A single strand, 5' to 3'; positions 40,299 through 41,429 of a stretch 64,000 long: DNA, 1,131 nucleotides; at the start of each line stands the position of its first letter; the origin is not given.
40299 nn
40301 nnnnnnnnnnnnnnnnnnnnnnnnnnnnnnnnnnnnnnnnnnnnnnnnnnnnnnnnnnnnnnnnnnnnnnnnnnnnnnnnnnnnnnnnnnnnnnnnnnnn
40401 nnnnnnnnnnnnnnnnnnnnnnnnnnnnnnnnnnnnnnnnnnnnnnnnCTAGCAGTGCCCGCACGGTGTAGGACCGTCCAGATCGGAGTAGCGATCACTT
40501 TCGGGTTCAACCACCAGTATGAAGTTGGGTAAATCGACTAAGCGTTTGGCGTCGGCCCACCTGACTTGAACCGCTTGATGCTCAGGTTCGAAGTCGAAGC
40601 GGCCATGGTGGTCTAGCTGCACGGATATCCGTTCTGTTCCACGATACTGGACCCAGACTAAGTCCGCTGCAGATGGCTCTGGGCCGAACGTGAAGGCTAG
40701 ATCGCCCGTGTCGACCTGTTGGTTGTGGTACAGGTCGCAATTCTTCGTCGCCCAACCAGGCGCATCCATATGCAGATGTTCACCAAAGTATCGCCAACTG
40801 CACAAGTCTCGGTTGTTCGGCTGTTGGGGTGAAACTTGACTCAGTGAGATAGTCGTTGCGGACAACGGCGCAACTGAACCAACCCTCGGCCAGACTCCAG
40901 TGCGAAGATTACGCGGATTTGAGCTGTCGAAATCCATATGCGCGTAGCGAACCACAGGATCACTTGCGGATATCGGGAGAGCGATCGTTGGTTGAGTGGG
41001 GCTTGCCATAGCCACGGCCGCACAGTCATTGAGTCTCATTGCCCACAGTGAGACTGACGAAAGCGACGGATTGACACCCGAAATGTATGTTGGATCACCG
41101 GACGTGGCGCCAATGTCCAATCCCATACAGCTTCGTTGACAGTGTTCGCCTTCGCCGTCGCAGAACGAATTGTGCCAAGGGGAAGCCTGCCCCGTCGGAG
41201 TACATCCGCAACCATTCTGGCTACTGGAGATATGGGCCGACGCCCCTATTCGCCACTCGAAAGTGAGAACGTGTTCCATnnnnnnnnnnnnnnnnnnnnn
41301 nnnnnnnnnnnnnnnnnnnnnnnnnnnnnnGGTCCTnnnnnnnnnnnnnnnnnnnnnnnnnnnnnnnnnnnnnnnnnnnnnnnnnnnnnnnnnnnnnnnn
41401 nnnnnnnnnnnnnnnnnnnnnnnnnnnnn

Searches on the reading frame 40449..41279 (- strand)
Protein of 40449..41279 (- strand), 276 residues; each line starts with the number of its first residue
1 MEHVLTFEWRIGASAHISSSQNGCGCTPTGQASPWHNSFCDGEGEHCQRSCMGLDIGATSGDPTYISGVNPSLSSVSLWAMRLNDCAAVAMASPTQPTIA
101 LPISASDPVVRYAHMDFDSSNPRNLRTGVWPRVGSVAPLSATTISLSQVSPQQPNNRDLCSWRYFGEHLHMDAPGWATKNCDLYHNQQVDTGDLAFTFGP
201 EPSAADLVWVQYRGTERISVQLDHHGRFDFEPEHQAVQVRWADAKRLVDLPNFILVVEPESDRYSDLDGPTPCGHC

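Call 8: search_protein_families(library=pfam, proteins=[window:40449-41279:-], max_evalue=1)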
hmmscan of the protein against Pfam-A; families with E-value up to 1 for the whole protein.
window:40449-41279:- (276 aa): 0 families

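Call 9: search_protein_families(library=ncbifam, proteins=[window:40449-41279:-], max_evalue=1)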
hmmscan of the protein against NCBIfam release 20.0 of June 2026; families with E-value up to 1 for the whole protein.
window:40449-41279:- (276 aa): 0 families

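Call 10: search_solved_structures(query=window:40449-41279:-, max_evalue=10)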
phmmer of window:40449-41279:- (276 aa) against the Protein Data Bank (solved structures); distinct sequences matched with E-value up to 10: 1.
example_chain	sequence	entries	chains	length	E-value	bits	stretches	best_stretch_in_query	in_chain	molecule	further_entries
6ed2_A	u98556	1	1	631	1.4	11.3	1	184-260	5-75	Glycosyl hydrolase family 2, TIM barrel domain protein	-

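Call 21: search_protein_representatives(protein=window:40449-41279:-)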
Query: 276 residues. Proteins with E-value up to 0.001 (for the whole library): 11; up to 1e-10: 9; up to 1e-30: 3. The best 11 are listed.
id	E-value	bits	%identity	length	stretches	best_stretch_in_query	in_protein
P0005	9.2e-188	638.8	98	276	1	1-276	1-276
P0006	6.1e-45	170.1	41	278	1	7-269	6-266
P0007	2.8e-34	135.0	36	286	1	23-269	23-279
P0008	1.4e-24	103.2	36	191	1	7-199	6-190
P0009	3.8e-24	101.8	36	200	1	81-264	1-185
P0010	9.6e-23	97.2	38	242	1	85-275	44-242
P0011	6.7e-18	81.3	37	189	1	8-198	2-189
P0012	8.0e-14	67.9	36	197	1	7-196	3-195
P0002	7.6e-13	64.7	35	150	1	54-196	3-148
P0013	2.1e-07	46.9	40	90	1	110-195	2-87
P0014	4.0e-07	45.9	46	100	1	6-70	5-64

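Call 24: find_homologous_proteins(query=A2)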
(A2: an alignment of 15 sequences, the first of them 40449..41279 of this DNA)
Query A2 (15 sequences) (276 aa, profile of the alignment): 10 proteins with E <= 0.001 among 3365 candidates.
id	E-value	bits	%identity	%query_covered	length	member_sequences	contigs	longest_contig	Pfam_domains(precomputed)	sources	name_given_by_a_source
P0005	1.9e-109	383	98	100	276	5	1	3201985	-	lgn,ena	-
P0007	7.5e-90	319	35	86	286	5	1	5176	-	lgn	-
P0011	5.0e-68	247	33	70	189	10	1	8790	-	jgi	-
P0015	8.5e-66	240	35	70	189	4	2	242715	-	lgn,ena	-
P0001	2.0e-62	229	30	61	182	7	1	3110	-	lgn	-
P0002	2.0e-58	216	33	53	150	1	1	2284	-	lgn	-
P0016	3.2e-52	195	32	70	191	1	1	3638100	-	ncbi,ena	-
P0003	4.3e-50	189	35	45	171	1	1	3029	-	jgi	-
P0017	5.6e-30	123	34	30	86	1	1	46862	-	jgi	jgi:hypothetical protein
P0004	1.1e-12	66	32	13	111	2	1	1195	-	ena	-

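Call 25: find_encoding_contigs(protein=P0016, flank=8000)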
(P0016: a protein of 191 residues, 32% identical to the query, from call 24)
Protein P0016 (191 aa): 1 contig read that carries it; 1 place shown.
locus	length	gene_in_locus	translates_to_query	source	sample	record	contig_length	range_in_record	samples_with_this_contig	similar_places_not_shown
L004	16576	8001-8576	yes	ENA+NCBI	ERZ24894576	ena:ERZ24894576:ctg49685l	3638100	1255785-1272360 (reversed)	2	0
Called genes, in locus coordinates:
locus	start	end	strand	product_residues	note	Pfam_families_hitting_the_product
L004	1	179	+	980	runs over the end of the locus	PF00580:UvrD-helicase, PF13604:AAA_30 (weak), PF13245:AAA_19, PF00580:UvrD-helicase, PF13361:UvrD_C, PF13538:UvrD_C_2 (weak), PF01396:Zn_ribbon_Top1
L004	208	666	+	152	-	PF05598:DUF772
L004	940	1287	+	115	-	PF01609:DDE_Tnp_1, PF13586:DDE_Tnp_1_2 (weak), PF13751:DDE_Tnp_1_6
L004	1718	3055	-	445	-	-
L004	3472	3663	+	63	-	-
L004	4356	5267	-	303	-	PF13365:Trypsin_2 (weak)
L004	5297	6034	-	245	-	-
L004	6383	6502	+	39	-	-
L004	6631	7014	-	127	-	-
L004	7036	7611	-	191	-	-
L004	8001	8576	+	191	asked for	-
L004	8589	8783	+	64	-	-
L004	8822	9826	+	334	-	-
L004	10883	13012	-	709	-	PF13412:HTH_24 (faint), PF01978:TrmB (faint), PF12802:MarR_2 (faint)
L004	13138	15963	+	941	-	-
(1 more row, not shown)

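Call 26: find_encoding_contigs(protein=P0015, flank=8000)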
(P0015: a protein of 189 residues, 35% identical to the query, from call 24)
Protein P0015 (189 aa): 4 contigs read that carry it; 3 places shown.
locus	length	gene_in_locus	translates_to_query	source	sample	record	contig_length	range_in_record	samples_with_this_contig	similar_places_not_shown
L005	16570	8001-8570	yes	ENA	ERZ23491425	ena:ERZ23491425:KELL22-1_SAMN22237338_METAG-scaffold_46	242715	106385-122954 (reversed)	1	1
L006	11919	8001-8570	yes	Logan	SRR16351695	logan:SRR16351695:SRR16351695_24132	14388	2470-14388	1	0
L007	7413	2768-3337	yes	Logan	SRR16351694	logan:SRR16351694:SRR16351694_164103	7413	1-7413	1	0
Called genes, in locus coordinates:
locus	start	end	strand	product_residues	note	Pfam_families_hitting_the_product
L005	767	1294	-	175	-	-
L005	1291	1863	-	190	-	-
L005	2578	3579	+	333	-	PF00805:Pentapeptide (weak)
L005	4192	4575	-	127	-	-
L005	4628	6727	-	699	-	PF00496:SBP_bac_5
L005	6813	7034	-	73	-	-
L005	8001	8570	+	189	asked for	-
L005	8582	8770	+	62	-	-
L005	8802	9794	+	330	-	-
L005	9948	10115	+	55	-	-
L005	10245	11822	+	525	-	PF13551:HTH_29 (faint), PF00665:rve, PF22483:Mu-transpos_C_2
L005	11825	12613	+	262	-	PF01695:IstB_IS21, PF00308:Bac_DnaA (weak)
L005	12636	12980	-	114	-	-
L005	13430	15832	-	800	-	-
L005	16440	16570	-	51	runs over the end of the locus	-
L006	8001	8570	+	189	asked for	-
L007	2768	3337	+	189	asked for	-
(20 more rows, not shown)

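Call 27: find_encoding_contigs(protein=P0011, flank=8000)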
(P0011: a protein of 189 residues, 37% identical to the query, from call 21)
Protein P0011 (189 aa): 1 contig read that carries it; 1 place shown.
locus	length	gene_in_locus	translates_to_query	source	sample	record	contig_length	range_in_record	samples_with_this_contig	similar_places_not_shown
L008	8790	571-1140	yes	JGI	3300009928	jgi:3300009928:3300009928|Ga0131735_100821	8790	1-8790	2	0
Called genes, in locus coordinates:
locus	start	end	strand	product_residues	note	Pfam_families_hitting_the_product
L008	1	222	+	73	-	?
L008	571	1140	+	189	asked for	-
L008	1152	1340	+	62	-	-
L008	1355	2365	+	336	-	-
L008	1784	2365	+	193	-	-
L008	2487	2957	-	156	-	-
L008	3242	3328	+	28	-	-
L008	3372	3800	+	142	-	-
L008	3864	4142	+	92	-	-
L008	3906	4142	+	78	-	-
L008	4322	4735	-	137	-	PF01695:IstB_IS21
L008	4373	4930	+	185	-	-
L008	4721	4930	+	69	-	-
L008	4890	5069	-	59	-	-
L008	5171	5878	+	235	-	-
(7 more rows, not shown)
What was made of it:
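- Type-C cassettes sit beside IS21/DDE transposases (calls 25-27).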

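Call 28: find_encoding_contigs(protein=P0007, flank=8000)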
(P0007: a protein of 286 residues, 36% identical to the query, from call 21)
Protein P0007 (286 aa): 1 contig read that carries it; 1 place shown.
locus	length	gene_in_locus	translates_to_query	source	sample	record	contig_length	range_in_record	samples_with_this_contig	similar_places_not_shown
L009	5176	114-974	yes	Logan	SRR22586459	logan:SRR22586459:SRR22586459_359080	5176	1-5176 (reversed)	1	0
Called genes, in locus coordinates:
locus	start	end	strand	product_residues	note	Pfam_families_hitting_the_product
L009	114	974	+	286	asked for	-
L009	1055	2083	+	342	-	-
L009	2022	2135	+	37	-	-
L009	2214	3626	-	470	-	PF11376:DUF3179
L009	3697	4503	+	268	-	PF00378:ECH_1, PF16113:ECH_2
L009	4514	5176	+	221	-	?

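Call 32: find_related_loci(query=A3, collection=genome_contigs, flank=8000)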
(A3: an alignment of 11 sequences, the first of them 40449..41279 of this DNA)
Query A3 (276 aa) in genome_contigs; peptide patterns used: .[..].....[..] (x = any residue, [..] = any of these).
35 stretches matched a pattern; 2 encode a relative of the query (tblastn E <= 1e-3); 2 distinct loci.
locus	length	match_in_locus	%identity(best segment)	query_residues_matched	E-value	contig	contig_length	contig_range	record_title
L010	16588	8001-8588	34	5-203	2e-26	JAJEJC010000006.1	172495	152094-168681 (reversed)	MAG: Dehalococcoidia bacterium isolate p16x63bins.52 k141_919287, whole genome shotgun sequence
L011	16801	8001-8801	31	7-267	6e-23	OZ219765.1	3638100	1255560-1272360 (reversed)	MAG: Dehalococcoidia bacterium isolate 2efd49d1-a845-418d-b650-c606456da4a2 genome assembly, chromosome: 2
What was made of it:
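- The family is absent from almost all Chloroflexota and is present in only a handful of genomes (calls 21, 24, 32).
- Tried and rejected: The genome_contigs scan found only two Dehalococcoidia MAG loci (call 32).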

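Call 36: find_encoding_contigs(protein=P0005, flank=10000)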
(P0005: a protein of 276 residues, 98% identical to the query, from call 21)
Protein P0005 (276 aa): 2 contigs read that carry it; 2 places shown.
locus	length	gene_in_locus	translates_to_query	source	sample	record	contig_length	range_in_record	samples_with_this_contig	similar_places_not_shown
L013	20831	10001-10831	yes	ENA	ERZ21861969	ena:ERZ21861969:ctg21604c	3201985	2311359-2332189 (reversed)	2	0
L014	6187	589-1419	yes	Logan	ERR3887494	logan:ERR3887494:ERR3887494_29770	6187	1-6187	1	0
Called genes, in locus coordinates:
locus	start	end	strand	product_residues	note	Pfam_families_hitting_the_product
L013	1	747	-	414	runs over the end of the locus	PF00155:Aminotran_1_2, PF01041:DegT_DnrJ_EryC1, PF01053:Cys_Met_Meta_PP (weak)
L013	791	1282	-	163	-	PF22482:AsnC_trans_reg_3 (weak), PF01037:AsnC_trans_reg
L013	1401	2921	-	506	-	PF01425:Amidase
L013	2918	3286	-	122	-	PF02686:GatC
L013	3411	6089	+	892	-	PF00912:Transgly, PF00905:Transpeptidase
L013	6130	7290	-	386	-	-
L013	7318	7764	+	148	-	PF06271:RDD (weak)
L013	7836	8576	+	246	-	-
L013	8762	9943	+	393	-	PF02771:Acyl-CoA_dh_N, PF02770:Acyl-CoA_dh_M, PF00441:Acyl-CoA_dh_1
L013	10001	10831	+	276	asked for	-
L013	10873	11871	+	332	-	-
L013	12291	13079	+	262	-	PF00378:ECH_1, PF16113:ECH_2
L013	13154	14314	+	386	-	PF00561:Abhydrolase_1, PF12146:Hydrolase_4 (faint), PF12697:Abhydrolase_6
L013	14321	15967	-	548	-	PF01555:N6_N4_Mtase, PF04471:Mrr_cat, PF22722:NA-iREase1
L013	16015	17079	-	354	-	PF00296:Bac_luciferase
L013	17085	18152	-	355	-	PF00296:Bac_luciferase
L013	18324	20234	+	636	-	PF00496:SBP_bac_5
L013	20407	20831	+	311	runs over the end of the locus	PF00528:BPD_transp_1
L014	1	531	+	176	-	?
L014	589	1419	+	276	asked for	-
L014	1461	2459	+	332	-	-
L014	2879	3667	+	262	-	PF00378:ECH_1, PF16113:ECH_2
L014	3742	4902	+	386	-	PF00561:Abhydrolase_1, PF12146:Hydrolase_4 (faint), PF12697:Abhydrolase_6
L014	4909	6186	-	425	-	?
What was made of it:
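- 40449..41279 (-): Cassette B gene 1+2 fusion, 276 aa and intact. It comprises the enzyme-like domain (about 1-203), the small domain (about 205-260) and a disordered Cys-containing tail (...PTPCGHC). It is 98% identical to P0005 in a 3.2-Mb genome (call 36).
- The cassettes sit on small islands, some next to IS elements or a restriction-modification-like gene (calls 25-27, 36).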

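Call 39: predict_structure(alignment_id=A3)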
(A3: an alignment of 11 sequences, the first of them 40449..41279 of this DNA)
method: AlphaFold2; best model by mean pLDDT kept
length: 276 residues; sequences in the alignment: 11
mean_pLDDT: 86.7   pTM: 0.77
mean pLDDT of the five models: 86.7, 85.3, 85.2, 83.0, 62.2
residues with pLDDT >= 90: 148; 70-90: 98; 50-70: 24; < 50: 6
segments of 3 or more residues with pLDDT < 50: 259-261, 274-276
pLDDT, mean of each block of 10 residues (from residue 1): 82 93 72 86 79 94 98 95 96 94 91 96 96 97 98 89 87 91 93 94 77 90 76 84 87 76 55 48
secondary structure, 60 per line:
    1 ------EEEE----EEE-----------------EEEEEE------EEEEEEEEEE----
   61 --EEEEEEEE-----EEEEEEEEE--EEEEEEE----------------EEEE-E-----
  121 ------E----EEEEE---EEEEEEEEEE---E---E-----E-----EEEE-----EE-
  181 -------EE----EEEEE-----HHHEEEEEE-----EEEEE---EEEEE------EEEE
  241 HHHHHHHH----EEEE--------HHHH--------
elements in order: E7-10 E15-17 E35-40 E47-56 E63-70 E76-84 E87-93 E110-113 E132-136 E140-149 E169-172 E194-198 E207-212 E218-222 E226-230 E237-240 H241-248 E253-256 H265-268
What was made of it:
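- On Peptidase family M23 (LytM/LasA): The AF2 model has pLDDT 86.7 and pTM 0.77 (call 39).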

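Call 42: fold_search(model_id=the predicted structure, library=pdb)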
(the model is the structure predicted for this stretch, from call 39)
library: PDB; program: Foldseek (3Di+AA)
matches with E <= 10: 417; with E <= 0.001: 0
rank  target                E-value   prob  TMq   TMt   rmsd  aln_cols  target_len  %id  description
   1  5g04_L                7.9e-02  0.08  0.11  0.14  16.3       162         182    8  Structure of the human APC-Cdc20-Hsl1 complex (released 2016-05-25)
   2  9b45_1                1.0e-01  0.08  0.13  0.10  15.7       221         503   11  Pseudomonas phage Pa193 baseplate complex and tail fiber (released 2024-10-16)
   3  1gwl_A                1.5e-01  0.08  0.12  0.20  15.7       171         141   13  Carbohydrate binding module family29 complexed with mannohexaose (released 2003-03-20)
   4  7a57_B                1.6e-01  0.04  0.14  0.10  31.2       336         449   10  La Crosse Virus Envelope Glycoprotein Gc W1066H Mutant Fusion Domains in Postfusion Conformation (released 2021-09-01)
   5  1w8w_A                1.7e-01  0.06  0.11  0.17  15.3       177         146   14  CBM29-2 mutant Y46A: Probing the Mechanism of Ligand Recognition by Family 29 Carbohydrate Binding Modules (released 2005-03-22)
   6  8w4g                  1.7e-01  0.05  0.09  0.04  17.1       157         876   13  Crystal structure of EndoSz mutant D234M, from Streptococcus equi subsp. Zooepidemicus Sz105 (released 2024-07-03)
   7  3zm8_A                1.9e-01  0.08  0.14  0.10  15.1       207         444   11  Crystal structure of Podospora anserina GH26-CBM35 beta-(1,4)- mannanase (released 2013-04-17)
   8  1w8u_A                2.4e-01  0.06  0.11  0.18  15.1       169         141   14  CBM29-2 mutant D83A complexed with mannohexaose: Probing the Mechanism of Ligand Recognition by Family 29 Carbohydrate (released 2005-03-22)
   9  2ddu                  2.4e-01  0.06  0.13  0.12  16.8       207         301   10  Crystal structure of the third repeat domain of reelin (released 2006-09-26)
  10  5vxz_A                2.4e-01  0.03  0.12  0.10  18.1       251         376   13  High-affinity AXL decoy receptor (released 2017-06-21)
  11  5khr_L                2.5e-01  0.06  0.10  0.14  17.6       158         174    8  Model of human Anaphase-promoting complex/Cyclosome complex (APC15 deletion mutant) in complex with the E2 UBE2C/UBCH1 (released 2016-08-24)
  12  3oeb_A                2.5e-01  0.04  0.11  0.17  16.9       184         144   13  Crystal structure of the Q121E mutant of C.polysaccharolyticus CBM16-1 bound to mannopentaose (released 2010-08-25)
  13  8a49_C                3.5e-01  0.03  0.11  0.05  17.1       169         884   12  Endoglycosidase S in complex with IgG1 Fc (released 2022-11-30)
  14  2zex_A                3.7e-01  0.03  0.11  0.17  16.4       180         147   14  Family 16 carbohydrate binding module (released 2008-03-04)
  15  5lf2_A                3.9e-01  0.02  0.10  0.09  20.4       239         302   13  Crystal structure of laminin beta2 LE5-LF-LE6 (released 2016-07-27)
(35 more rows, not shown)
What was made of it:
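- The best weak hits are jelly-roll CBM/APC10-like sandwiches with TM 0.1-0.2 (call 42).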

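Call 43: search_solved_structures(query=A3, max_evalue=10, show_alignments=5)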
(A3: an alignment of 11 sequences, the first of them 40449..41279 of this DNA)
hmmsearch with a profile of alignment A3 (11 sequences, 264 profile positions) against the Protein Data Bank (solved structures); distinct sequences matched with E-value up to 10: 1.
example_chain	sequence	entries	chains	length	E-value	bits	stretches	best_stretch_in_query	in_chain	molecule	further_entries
8uzl_A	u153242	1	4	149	1.8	11.1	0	183-225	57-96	Designed Transmembrane beta-barrel TMB10_163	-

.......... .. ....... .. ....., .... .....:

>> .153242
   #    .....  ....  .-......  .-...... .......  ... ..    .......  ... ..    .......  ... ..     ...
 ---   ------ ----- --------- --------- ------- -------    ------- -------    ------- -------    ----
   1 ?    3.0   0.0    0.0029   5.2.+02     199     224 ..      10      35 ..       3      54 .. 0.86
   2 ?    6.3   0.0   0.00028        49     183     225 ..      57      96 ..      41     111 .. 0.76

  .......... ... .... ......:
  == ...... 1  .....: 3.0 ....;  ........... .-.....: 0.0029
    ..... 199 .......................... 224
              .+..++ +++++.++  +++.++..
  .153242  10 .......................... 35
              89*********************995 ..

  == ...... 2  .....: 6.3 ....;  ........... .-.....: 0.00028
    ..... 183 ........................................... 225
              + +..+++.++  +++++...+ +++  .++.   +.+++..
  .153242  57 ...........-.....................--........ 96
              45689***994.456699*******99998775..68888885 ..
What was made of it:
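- On Peptidase family M23 (LytM/LasA): The family profile against PDB finds no M23 chain (call 43).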

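Call 46: search_protein_families(library=pfam, alignment_id=A3, max_evalue=10)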
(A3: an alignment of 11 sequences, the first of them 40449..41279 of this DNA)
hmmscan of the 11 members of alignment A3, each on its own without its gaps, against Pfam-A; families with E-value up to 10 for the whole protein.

A. member 1, window:40449-41279:- (276 aa): 0 families

B. families by the number of members that match (of 11 scanned): 1 family
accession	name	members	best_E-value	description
PF18792.6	UspA1_rep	1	0.029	Ubiquitous surface protein adhesin repeat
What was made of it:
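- Closest known: M23A metallopeptidases: LasA/staphylolysin. Different: The Pfam M23 model does not recognise it (calls 8, 46).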

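Call 49: fold_search(model_id=the predicted structure, library=viral)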
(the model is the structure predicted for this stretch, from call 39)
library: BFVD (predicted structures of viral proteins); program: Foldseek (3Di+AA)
matches with E <= 10: 553; with E <= 0.001: 0
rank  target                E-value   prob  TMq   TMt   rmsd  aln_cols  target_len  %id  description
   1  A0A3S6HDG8            1.8e-02  0.13  0.14  0.15  15.4       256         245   10  (no name in the UniProt tables at hand)
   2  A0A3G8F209            3.5e-02  0.07  0.13  0.13  16.9       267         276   13  (no name in the UniProt tables at hand)
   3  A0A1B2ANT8            4.1e-02  0.08  0.12  0.12  18.1       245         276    9  (no name in the UniProt tables at hand)
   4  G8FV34                4.5e-02  0.08  0.12  0.07  16.4       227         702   13  Minor tail protein [Pediococcus phage cIP1]
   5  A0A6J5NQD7            6.9e-02  0.08  0.12  0.05  15.4       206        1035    9  Coagulation factor 5/8 C-terminal domain containing protein [uncultured Caudovirales phage]
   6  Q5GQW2                8.1e-02  0.03  0.09  0.07  18.4       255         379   10  Virion structural protein [Synechococcus phage S-PM2]
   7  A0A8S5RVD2            1.1e-01  0.99  0.17  0.26   3.9        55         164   22  (no name in the UniProt tables at hand)
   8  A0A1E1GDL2            1.4e-01  0.06  0.16  0.16  22.5       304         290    9  (no name in the UniProt tables at hand)
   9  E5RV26                1.7e-01  0.06  0.13  0.07  17.5       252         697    9  Putative tail fiber protein [Ralstonia phage RSB2]
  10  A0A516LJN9            1.9e-01  0.05  0.12  0.12  16.8       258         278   10  (no name in the UniProt tables at hand)
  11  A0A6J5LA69            2.0e-01  0.03  0.12  0.12  27.8       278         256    9  Uncharacterized protein [uncultured Caudovirales phage]
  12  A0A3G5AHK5            2.1e-01  0.51  0.28  0.23   7.6       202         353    7  Putative orfan [Satyrvirus sp.]
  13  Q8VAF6                2.1e-01  0.09  0.15  0.15  13.7       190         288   11  Wsv464 [White spot syndrome virus (isolate Shrimp/China/Tongan/1996)]
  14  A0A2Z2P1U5            2.1e-01  0.06  0.12  0.09  16.0       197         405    7  SGNH/GDSL hydrolase family protein [Lactococcus phage PLgY-30]
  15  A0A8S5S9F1            2.2e-01  0.97  0.16  0.58   3.0        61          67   16  Uncharacterized protein [Myoviridae sp. ctByu2]
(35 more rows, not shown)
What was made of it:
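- Foldseek of a confident model finds nothing significant in PDB or BFVD (calls 42, 49).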

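Call 60: search_protein_families(library=padloc, proteins=[window:40449-41279:-], max_evalue=1)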
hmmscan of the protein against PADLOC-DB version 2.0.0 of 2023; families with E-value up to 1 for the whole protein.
window:40449-41279:- (276 aa): 0 families

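Call 61: search_protein_families(library=phrogs, proteins=[window:40449-41279:-], max_evalue=1)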
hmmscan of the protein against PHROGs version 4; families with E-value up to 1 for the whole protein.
window:40449-41279:- (276 aa): 0 families
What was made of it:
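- Tried and rejected: Pfam, NCBIfam, PADLOC and PHROGs scans of all five products gave nothing usable (calls 8, 9, 46, 60, 61).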

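Call 65: find_related_loci(query=A3, collection=metagenome_contigs, flank=3500)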
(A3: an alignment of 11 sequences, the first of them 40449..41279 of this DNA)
Query A3 (276 aa) in metagenome_contigs; peptide patterns used: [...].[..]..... (x = any residue, [..] = any of these).
64 stretches matched a pattern, but none encodes a relative of the query by tblastn (E <= 1e-3).

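Call 69: find_related_loci(query=A3, collection=viral_contigs, flank=5000)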
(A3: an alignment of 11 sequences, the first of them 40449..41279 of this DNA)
Query A3 (276 aa) in viral_contigs; peptide patterns used: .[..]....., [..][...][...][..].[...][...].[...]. (x = any residue, [..] = any of these).
29 stretches matched a pattern, but none encodes a relative of the query by tblastn (E <= 1e-3).

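Call 84: list_cluster_members(proteins=[P0016, P0005, P0006, P0008, P0012, P0026, P0009, P0010])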
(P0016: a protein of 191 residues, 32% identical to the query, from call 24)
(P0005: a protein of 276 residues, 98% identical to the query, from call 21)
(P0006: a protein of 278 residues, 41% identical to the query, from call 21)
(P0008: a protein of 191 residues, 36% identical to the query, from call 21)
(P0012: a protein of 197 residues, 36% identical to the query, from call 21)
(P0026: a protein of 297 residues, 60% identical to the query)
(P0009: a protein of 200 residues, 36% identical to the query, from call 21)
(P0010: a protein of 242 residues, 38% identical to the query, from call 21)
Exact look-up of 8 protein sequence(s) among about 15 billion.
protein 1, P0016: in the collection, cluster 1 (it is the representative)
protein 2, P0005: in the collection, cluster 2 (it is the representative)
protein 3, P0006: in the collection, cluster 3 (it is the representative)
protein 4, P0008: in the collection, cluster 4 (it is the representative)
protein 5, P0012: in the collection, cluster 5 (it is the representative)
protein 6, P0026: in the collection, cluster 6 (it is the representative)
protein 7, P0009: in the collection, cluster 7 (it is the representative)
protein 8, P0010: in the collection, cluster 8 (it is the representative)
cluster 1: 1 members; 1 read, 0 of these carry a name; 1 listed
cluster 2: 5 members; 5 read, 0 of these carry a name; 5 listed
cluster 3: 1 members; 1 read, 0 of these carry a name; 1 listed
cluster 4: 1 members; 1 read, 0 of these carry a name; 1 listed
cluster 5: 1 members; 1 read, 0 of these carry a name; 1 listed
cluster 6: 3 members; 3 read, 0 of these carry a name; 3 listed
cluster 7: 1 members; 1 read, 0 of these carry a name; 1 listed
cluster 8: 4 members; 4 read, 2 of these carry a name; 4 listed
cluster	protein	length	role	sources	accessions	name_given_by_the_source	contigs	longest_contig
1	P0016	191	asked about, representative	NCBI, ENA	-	-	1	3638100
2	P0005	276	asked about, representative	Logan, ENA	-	-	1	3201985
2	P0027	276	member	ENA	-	-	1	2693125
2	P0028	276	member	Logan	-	-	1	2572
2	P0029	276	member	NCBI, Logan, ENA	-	-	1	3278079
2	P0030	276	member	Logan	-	-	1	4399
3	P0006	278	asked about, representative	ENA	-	-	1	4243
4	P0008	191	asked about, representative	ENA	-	-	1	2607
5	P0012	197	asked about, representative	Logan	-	-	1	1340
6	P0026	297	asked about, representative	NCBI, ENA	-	-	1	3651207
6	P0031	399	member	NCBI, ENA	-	-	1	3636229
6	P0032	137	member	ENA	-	-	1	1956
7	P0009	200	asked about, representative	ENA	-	-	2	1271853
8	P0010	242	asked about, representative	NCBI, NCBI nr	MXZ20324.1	MAG: hypothetical protein F4Y84_06920 [Caldilineaceae bacterium SB0665_bin_25] | hypothetical protein [Caldilineaceae bacterium SB0665_bin_25]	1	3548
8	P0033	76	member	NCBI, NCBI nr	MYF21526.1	MAG: hypothetical protein F4209_02025 [Chloroflexi bacterium] | hypothetical protein [Chloroflexota bacterium]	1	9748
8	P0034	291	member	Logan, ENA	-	-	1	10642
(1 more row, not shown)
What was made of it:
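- Members come from Dehalococcoidia MAGs and a Caldilineaceae-labelled MAG (calls 32, 84).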

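Call 85: search_dna_similar(query=window:40449-41279:-, collection=plasmids, mode=protein, max_evalue=0.001)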
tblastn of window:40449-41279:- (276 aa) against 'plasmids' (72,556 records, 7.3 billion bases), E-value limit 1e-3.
No match.

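Call 86: search_dna_similar(query=window:40449-41279:-, collection=phages, mode=protein, max_evalue=0.001)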
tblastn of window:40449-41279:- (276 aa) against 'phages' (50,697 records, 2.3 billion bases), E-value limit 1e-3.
No match.
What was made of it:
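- The family is not found on phage, plasmid or viral contigs (calls 69, 85, 86).
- Tried and rejected: tblastn against plasmids and phages found no match (calls 85, 86).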
